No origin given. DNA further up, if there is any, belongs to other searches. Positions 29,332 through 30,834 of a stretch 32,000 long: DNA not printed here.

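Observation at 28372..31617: IS6-type transposon carrying a four-gene cargo: perfect 50-bp TIRs and 8-bp TSD next to tRNA-Leu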

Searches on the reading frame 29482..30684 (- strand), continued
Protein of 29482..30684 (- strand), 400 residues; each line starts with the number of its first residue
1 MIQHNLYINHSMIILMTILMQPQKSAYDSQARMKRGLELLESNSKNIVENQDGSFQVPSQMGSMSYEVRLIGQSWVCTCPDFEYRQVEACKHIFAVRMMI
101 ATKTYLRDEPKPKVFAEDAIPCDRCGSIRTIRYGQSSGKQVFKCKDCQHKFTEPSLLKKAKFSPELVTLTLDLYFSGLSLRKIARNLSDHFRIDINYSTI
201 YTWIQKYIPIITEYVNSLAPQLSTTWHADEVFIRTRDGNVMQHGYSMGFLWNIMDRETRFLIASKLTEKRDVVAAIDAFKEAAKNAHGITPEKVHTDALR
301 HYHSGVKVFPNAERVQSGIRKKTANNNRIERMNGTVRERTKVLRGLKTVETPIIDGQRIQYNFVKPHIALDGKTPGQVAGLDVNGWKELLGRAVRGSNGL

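Call 51: search_protein_families(library=pfam, proteins=[L027:4904-5737:+, L033:4761-5762:+, L009:4766-5710:+, L022:516-1505:+, L039:3804-4940:+, L063:4531-5763:+, L066:4456-5655:-, L068:2760-5633:-, L070:4302-5693:-, L077:3708-5087:-], max_evalue=0.01)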
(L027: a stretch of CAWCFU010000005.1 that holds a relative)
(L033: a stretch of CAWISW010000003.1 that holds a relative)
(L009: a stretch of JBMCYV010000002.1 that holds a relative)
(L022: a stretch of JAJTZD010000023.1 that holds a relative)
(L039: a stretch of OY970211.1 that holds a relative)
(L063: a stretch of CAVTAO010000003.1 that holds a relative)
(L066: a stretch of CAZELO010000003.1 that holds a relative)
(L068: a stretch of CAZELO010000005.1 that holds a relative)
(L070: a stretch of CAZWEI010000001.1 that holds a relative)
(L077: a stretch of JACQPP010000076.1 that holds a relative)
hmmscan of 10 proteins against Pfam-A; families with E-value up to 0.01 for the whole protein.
L027:4904-5737:+ (277 aa): 1 family
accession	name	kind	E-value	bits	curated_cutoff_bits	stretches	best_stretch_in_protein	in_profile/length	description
PF00227.31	Proteasome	-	2.6e-08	34.2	22.4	1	20-68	5-57/189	Proteasome subunit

L033:4761-5762:+ (333 aa): 1 family
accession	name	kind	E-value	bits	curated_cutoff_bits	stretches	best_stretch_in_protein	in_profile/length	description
PF00227.31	Proteasome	-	4e-07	30.3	22.4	1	54-195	5-151/189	Proteasome subunit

L009:4766-5710:+ (314 aa): 1 family
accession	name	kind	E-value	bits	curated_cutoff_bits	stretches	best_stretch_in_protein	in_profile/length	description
PF00227.31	Proteasome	-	7.4e-08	32.7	22.4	1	151-237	86-173/189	Proteasome subunit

L022:516-1505:+ (329 aa): 2 families
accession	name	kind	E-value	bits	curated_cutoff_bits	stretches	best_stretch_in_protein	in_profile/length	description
PF01972.22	SDH_protease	-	1.1e-19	71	31.3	2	33-101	93-161/286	ClpP-like SDH-type serine proteinase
PF25145.1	NfeD1b_N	-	0.0023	18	40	1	37-98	37-98/189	NfeD1b, N-terminal domain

L039:3804-4940:+ (378 aa): 0 families

L063:4531-5763:+ (410 aa): 0 families

L066:4456-5655:- (399 aa): 6 families
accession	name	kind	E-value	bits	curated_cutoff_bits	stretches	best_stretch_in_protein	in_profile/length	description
PF02195.25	ParB_N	-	4.6e-17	62.3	26.3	1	47-136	5-94/95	ParB N-terminal domain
PF04343.18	DUF488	-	1.2e-14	55.4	22.2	1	254-380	2-120/121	Domain of unknown function DUF488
PF17762.8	HTH_ParB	-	4.2e-06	27.3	22.6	1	145-227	7-89/102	ParB HTH domain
PF13744.12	HTH_37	-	0.0085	16.3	27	0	119-171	2-44/80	Helix-turn-helix domain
PF02954.25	HTH_8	-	0.0095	16.1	22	0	148-179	8-39/42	Bacterial regulatory protein, Fis family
PF20075.5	DUF6471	-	0.0096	16.2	26.8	0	148-169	7-28/65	Domain of unknown function (DUF6471)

L068:2760-5633:- (957 aa): 8 families
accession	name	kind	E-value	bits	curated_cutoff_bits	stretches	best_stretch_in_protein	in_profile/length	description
PF02384.22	N6_Mtase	-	1.3e-59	202.5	20.4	1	279-569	4-302/311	N-6 DNA Methylase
PF01420.25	Methylase_S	-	2.8e-22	80.1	22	2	764-945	3-167/168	Type I restriction modification DNA specificity domain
PF01170.24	UPF0020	-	6.3e-08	33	22.3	1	310-414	19-136/197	RMKL-like, methyltransferase domain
PF04313.20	HSDR_N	-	8.8e-06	26.1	25.1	1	53-96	124-164/198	Type I restriction enzyme R protein N terminus (HSDR_N)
PF20473.4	MmeI_Mtase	-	5e-05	23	27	1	318-380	18-86/259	MmeI, DNA-methyltransferase domain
PF07669.17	Eco57I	-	9.1e-05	23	25.3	1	395-484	70-171/171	Eco57I restriction-modification methylase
PF13588.12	HSDR_N_2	-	0.0008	19.9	25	1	57-120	39-101/110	Type I restriction enzyme R protein N terminus (HSDR_N)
PF12161.14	HsdM_N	-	0.0044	18.1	24.5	1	188-268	28-135/135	HsdM N-terminal domain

L070:4302-5693:- (463 aa): 9 families
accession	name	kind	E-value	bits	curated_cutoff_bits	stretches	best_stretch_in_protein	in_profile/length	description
PF01555.25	N6_N4_Mtase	-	1.5e-47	162.8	26.7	1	29-329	1-221/221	DNA methylase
PF13847.12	Methyltransf_31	-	2.2e-06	27.9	27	1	288-346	2-63/145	Methyltransferase domain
PF13649.12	Methyltransf_25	-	9.1e-06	26.7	27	1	293-346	1-55/97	Methyltransferase domain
PF04471.18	Mrr_cat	-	3.4e-05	24.4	21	1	375-457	29-111/115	Restriction endonuclease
PF08241.18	Methyltransf_11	-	0.00017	22.6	21.2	0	298-334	5-41/95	Methyltransferase domain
PF03602.21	Cons_hypoth95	-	0.0014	18.8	24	0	11-49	94-134/182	Conserved hypothetical protein 95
PF01170.24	UPF0020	-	0.0017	18.6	22.3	0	289-340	28-78/197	RMKL-like, methyltransferase domain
PF09445.16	Methyltransf_15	-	0.005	16.9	22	0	292-332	3-43/165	RNA cap guanine-N2 methyltransferase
PF02086.21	MethyltransfD12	-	0.0098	16.1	22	0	278-332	8-63/253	D12 class N6 adenine-specific DNA methyltransferase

L077:3708-5087:- (459 aa): 0 families

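Call 52: search_protein_families(library=pfam, proteins=[L019:4525-5433:-, L024:7209-7940:-, L025:7137-7949:+, L053:3810-4784:+, L063:7104-7943:+, L066:3672-4511:-, L072:3391-4209:-, L072:4303-5229:-, L067:4890-5609:-, L039:6397-7068:+], max_evalue=0.01)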
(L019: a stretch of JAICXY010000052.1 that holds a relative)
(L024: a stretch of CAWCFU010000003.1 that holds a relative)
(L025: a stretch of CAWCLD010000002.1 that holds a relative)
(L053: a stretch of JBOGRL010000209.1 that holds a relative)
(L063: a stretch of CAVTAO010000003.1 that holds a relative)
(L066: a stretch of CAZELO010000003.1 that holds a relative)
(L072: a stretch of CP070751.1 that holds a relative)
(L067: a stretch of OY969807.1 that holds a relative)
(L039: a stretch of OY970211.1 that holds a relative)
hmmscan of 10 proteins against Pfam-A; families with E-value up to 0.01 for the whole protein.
L019:4525-5433:- (302 aa): 0 families

L024:7209-7940:- (243 aa): 0 families

L025:7137-7949:+ (270 aa): 0 families

L053:3810-4784:+ (324 aa): 0 families

L063:7104-7943:+ (279 aa): 0 families

L066:3672-4511:- (279 aa): 0 families

L072:3391-4209:- (272 aa): 1 family
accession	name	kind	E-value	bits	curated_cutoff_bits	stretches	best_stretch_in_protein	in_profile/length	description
PF13643.11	DUF4145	-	0.0027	18.1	23.1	1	169-252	1-81/88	Domain of unknown function (DUF4145)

L072:4303-5229:- (308 aa): 0 families

L067:4890-5609:- (239 aa): 1 family
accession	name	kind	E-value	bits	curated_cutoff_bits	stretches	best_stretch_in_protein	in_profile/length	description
PF14662.11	KASH_CCD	-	0.0025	18.3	43.3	1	143-233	42-132/191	Coiled-coil region of CCDC155 or KASH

L039:6397-7068:+ (223 aa): 0 families

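Call 62: search_dna_similar(query=window:29482-30627:-, collection=plasmids, mode=protein, max_evalue=0.001, max_rows=25)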
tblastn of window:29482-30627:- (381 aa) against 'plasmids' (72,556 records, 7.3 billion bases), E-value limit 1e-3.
Records with a match: 838; places in all: 1859; records where one place covers at least 80% of the query: 0.
Best place of each record, by identity: <60% 838.
By first word of the organism name: Burkholderia 159; Rhizobium 101; Pseudosulfitobacter 73; Streptomyces 52; Enterococcus 47; Bradyrhizobium 36; Bacillus 33; Agrobacterium 20; Roseomonas 19; Mesorhizobium 18; and 92 more.
By predicted mobility (MOB-suite, as given by PLSDB): non-mobilizable 392; conjugative 281; mobilizable 165.
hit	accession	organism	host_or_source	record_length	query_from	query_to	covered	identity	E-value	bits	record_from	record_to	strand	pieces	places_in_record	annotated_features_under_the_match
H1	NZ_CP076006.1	Clostridium perfringens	Meatballs, FP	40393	138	365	60%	32.5%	9e-22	104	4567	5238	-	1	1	IS6-like element ISCpe7 family transposase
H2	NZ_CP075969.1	Clostridium perfringens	Rabbit meat, FP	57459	138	365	60%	32.5%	9e-22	104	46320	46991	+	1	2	IS6-like element ISCpe7 family transposase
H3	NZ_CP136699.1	Sulfitobacter dubius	Macrocystis pyrifera gametophyte,Whole ...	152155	34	329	78%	24.8%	2e-11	74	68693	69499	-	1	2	IS6 family transposase | TniB family NTP-binding protein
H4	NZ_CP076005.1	Clostridium perfringens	Meatballs, FP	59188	138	365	60%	31.6%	5e-21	102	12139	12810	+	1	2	IS6 family transposase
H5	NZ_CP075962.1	Clostridium perfringens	Feces, FP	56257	138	365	60%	31.6%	5e-21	102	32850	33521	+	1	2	IS6 family transposase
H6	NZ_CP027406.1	Roseobacter denitrificans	Environment,seaweed, Enteromorpha linza ...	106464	75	357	74%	25.3%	7e-12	75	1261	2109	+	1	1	IS6 family transposase | istB: IS21-like element helper ATPase IstB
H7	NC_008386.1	Roseobacter denitrificans OCh 114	-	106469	75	357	74%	25.3%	7e-12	75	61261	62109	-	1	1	IS6 family transposase | istB: IS21-like element helper ATPase IstB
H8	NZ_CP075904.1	Clostridium perfringens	Pig feces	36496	138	365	60%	31.2%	4e-21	102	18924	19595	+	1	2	IS6-like element ISCpe7 family transposase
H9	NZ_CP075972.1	Clostridium perfringens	salmon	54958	138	365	60%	31.2%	4e-21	102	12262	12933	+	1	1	IS6-like element ISCpe7 family transposase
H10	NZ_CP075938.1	Clostridium perfringens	feces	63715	138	365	60%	31.2%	4e-21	102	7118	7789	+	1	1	IS6-like element ISCpe7 family transposase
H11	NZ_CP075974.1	Clostridium perfringens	Roast beef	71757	138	365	60%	31.2%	6e-21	102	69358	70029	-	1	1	IS6 family transposase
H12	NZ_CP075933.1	Clostridium perfringens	feces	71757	138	365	60%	31.2%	6e-21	102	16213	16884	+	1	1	IS6 family transposase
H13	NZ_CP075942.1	Clostridium perfringens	feces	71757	138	365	60%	31.2%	6e-21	102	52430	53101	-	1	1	IS6 family transposase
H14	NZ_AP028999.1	Paraburkholderia sp. 22B1P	-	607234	91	351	69%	27.1%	1e-9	68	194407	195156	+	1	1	IS6 family transposase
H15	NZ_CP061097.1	Roseomonas marmotae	Marmota himalayana,pure culture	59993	50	329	73%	24.6%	4e-6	56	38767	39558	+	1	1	none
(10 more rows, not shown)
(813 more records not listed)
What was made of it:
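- On IS6 family: The best-ranked plasmid tblastn hits are annotated almost exclusively as IS6 family transposases, E down to 9e-22 (call 62).
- tblastn against plasmids gives best-ranked hits annotated almost exclusively as IS6 family transposases, E down to 9e-22 (call 62).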

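Call 76: search_protein_families(library=padloc, proteins=[window:29482-30627:-, L027:4904-5737:+, L066:4456-5655:-, L068:2760-5633:-, L070:4302-5693:-, L072:3391-4209:-], max_evalue=0.01)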
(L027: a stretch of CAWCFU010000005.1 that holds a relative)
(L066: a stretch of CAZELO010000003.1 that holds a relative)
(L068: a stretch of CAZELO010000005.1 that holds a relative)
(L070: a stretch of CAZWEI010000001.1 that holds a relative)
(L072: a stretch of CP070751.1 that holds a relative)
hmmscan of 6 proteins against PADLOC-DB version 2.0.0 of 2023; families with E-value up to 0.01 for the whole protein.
window:29482-30627:- (381 aa): 1 family
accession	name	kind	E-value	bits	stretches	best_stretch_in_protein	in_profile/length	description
PDLC05053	PDC-S62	-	5.7e-06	23.2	1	11-85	20-94/566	-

L027:4904-5737:+ (277 aa): 0 families

L066:4456-5655:- (399 aa): 6 families
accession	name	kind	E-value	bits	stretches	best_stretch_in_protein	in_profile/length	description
PDLC04505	PDC-M19A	-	1.8e-20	71.6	1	229-387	136-287/294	-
PDLC04504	PDC-M19A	-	8.5e-13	46.2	1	233-385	80-225/234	-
PDLC04657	PDC-M45B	-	5.7e-12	43.6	1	242-383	4-134/204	-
PDLC04658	PDC-M45C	-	4.9e-07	27.6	1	244-386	3-137/145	-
PDLC03229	MTase_II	-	1.7e-05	21.8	1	67-135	34-100/436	Type II methyltransferase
PDLC03905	NsnC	-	0.0051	14.3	1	279-360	92-165/299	-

L068:2760-5633:- (957 aa): 146 families (the best 25 are shown)
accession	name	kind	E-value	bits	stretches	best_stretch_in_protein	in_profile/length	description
PDLC03021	MTase_I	-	1.4e-92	309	1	179-583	24-465/491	Type I methyltransferase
PDLC03026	MTase_I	-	3.2e-60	202.6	1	168-543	14-400/487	Type I methyltransferase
PDLC03100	Specificity_I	-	3e-53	179.7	2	660-947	89-379/392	Type I specificity subunit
PDLC03025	MTase_I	-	5.4e-53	178.5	1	168-560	11-437/569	Type I methyltransferase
PDLC04134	mad2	-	7.9e-53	178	1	48-540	33-484/492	mads_2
PDLC03107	Specificity_I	-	5.3e-52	175.2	1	626-938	49-370/392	Type I specificity subunit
PDLC03069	Specificity_I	-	1.9e-48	163.5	1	629-955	52-378/387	Type I specificity subunit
PDLC03148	Specificity_I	-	3.7e-47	159.1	2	765-948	259-440/453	Type I specificity subunit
PDLC03038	MTase_I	-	5e-44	148.4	2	635-927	573-865/896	Type I methyltransferase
PDLC03317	MTase_II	-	7.9e-38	128.3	1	60-497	50-528/831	Type II methyltransferase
PDLC03018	MTase_I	-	1.5e-37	127.4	2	143-342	152-350/749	Type I methyltransferase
PDLC03036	MTase_I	-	7e-37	125.1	1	253-513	165-445/635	Type I methyltransferase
PDLC03086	Specificity_I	-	6e-36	122.4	2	770-944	15-187/458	Type I specificity subunit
PDLC03072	Specificity_I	-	1.3e-35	121.3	2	767-941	239-414/448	Type I specificity subunit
PDLC03031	MTase_I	-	5.5e-35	118.8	1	259-570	140-484/834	Type I methyltransferase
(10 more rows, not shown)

L070:4302-5693:- (463 aa): 78 families (the best 25 are shown)
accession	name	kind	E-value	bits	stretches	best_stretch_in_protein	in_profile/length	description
PDLC03339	MTase_II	-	1.6e-72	242.5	2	7-164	1-152/399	Type II methyltransferase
PDLC03354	MTase_II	-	8.4e-65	217.4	1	10-335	61-386/425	Type II methyltransferase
PDLC03371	MTase_II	-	1.4e-48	163.7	2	223-334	155-255/260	Type II methyltransferase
PDLC03638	MTase_III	-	1.7e-42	143.7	1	20-342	395-688/816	Type III methyltransferase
PDLC03300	MTase_II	-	2.4e-42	143.1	2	262-347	207-292/302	Type II methyltransferase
PDLC03299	MTase_II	-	6.8e-41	138.7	2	264-352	190-278/296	Type II methyltransferase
PDLC03216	MTase_II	-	6.6e-39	131.9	2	3-155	5-157/364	Type II methyltransferase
PDLC03644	MTase_III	-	1.3e-37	127.7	1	4-334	33-396/542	Type III methyltransferase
PDLC03633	MTase_III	-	1.2e-32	111.4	2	23-156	95-236/616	Type III methyltransferase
PDLC03738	oMTase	-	3.6e-31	106.2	2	270-333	204-267/376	orphan methyltransferase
PDLC03320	MTase_II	-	9.2e-31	105.1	2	209-334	151-277/289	Type II methyltransferase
PDLC03634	MTase_III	-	3.2e-30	103.6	1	9-303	94-422/621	Type III methyltransferase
PDLC03636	MTase_III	-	1.8e-29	101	2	5-166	42-190/575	Type III methyltransferase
PDLC03238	MTase_II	-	3.8e-29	100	2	242-333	279-365/428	Type II methyltransferase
PDLC03635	MTase_III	-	1.8e-28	97.6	2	10-162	219-363/708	Type III methyltransferase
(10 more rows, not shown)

L072:3391-4209:- (272 aa): 0 families
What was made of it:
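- Other members fill the same slot with restriction-modification, ParB-DUF488 or protease-like genes (calls 51, 76).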

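Call 82: search_protein_families(library=pfam, proteins=[L003:5744-5956:-, L015:5698-5874:-, L028:5634-5804:-, L046:3288-3467:-, L025:5665-5859:-, L035:1019-1384:-, L053:1314-1637:-, L070:5730-5891:-, L102:760-969:-, L103:833-1018:-], max_evalue=0.1)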
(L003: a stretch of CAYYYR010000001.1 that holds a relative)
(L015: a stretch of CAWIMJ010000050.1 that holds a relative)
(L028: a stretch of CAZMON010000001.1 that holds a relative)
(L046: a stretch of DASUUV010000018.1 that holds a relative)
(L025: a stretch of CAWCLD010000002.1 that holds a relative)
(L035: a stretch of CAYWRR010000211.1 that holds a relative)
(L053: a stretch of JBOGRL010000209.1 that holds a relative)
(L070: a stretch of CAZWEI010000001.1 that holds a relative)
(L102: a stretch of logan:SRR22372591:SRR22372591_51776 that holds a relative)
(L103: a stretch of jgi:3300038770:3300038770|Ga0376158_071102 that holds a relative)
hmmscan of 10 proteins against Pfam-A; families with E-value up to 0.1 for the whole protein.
L003:5744-5956:- (70 aa): 1 family
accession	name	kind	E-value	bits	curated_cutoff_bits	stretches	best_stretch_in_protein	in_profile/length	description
PF16762.11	RHH_6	-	0.00075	20.5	27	1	21-62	5-46/77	Ribbon-helix-helix domain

L015:5698-5874:- (58 aa): 0 families

L028:5634-5804:- (56 aa): 2 families
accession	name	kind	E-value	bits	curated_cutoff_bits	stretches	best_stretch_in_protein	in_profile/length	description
PF08823.16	PG_binding_2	-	0.001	19.7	21.1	1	5-50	6-54/74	Putative peptidoglycan binding domain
PF16762.11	RHH_6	-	0.0018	19.3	27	1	8-46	5-43/77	Ribbon-helix-helix domain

L046:3288-3467:- (59 aa): 0 families

L025:5665-5859:- (64 aa): 3 families
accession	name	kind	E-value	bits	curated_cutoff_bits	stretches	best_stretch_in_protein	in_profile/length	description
PF22180.2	RH3_dom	-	0.0047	17.4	27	1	27-59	20-49/66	RH3 domain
PF21432.3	56B_RHH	-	0.025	15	27.2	1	33-56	8-31/32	56B-like, Ribbon-helix-helix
PF12507.13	HCMV_UL139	-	0.031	15.3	25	1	2-30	46-74/100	Human Cytomegalovirus UL139 protein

L035:1019-1384:- (121 aa): 4 families
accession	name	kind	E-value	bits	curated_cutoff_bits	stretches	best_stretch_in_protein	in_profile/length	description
PF01638.23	HxlR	-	6.5e-11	42.4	20.8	1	17-78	9-73/91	HxlR-like helix-turn-helix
PF22381.2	Staph_reg_Sar_Rot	-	0.002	18.6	27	1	3-80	4-84/85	Transcriptional regulator SarA/Rot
PF03551.20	PadR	-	0.0032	17.9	27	1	35-77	28-72/75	Transcriptional regulator PadR-like family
PF24235.1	RHG29_45_N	-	0.054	14.2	27.7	1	69-112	27-70/108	Rho GTPase-activating protein 29/45 N-terminal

L053:1314-1637:- (107 aa): 6 families
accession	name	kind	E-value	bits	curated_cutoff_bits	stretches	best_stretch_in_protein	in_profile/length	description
PF13601.12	HTH_34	-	7.5e-06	26.5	27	1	14-78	6-73/80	Winged helix DNA-binding domain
PF01638.23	HxlR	-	3.7e-05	23.9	20.8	1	12-73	9-72/91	HxlR-like helix-turn-helix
PF03551.20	PadR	-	0.007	16.8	27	1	24-75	19-74/75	Transcriptional regulator PadR-like family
PF12802.13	MarR_2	-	0.031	14.9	27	1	9-54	6-55/61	MarR family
PF01022.26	HTH_5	-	0.036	14.4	22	1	12-34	6-28/47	Bacterial regulatory protein, arsR family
PF13814.12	Replic_Relax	-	0.098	13.2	25.3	0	32-83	23-77/191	Replication-relaxation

L070:5730-5891:- (53 aa): 9 families
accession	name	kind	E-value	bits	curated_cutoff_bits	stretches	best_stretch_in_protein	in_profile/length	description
PF14369.11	Zn_ribbon_19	-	0.0012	19.3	30.8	0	17-37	5-26/35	zinc-ribbon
PF13248.11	Zn_ribbon_3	-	0.0047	16.8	27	1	1-23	2-25/26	zinc-ribbon domain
PF08274.17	Zn_Ribbon_YjdM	-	0.015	15.7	30.8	1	2-12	20-30/30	PhnA Zinc-Ribbon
PF10571.15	UPF0547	-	0.017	15.7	29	1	1-12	14-25/26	Uncharacterised protein family UPF0547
PF22747.2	Zn_ribbon_DUF2089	-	0.024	15.2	27.6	1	4-21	1-19/32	DUF2089 zinc ribbon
PF01485.27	IBR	-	0.066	13.7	24.3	0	2-25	42-60/65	IBR domain, a half RING-finger domain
PF12773.13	DZR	-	0.079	13.6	27.3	1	3-27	14-37/45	Double zinc ribbon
PF22415.1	PSV_ORF131-like_dom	-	0.081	13.3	27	0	2-24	23-45/80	PSV_Hypothetical protein ORF131-like domain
PF13717.11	Zn_ribbon_4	-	0.088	13.2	30.3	0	2-11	26-35/36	zinc-ribbon domain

L102:760-969:- (69 aa): 3 families
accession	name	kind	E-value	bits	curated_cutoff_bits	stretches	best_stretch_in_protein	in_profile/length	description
PF23807.1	RHH_10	-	1.9e-06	28.5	27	1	4-66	8-70/84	Ribbon-helix-helix protein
PF12441.14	CopG_antitoxin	-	0.0065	17.6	28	1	13-50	38-77/79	CopG antitoxin of type II toxin-antitoxin system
PF19891.5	DUF6364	-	0.089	13.7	27.3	0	20-58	7-39/70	Family of unknown function (DUF6364)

L103:833-1018:- (61 aa): 0 families
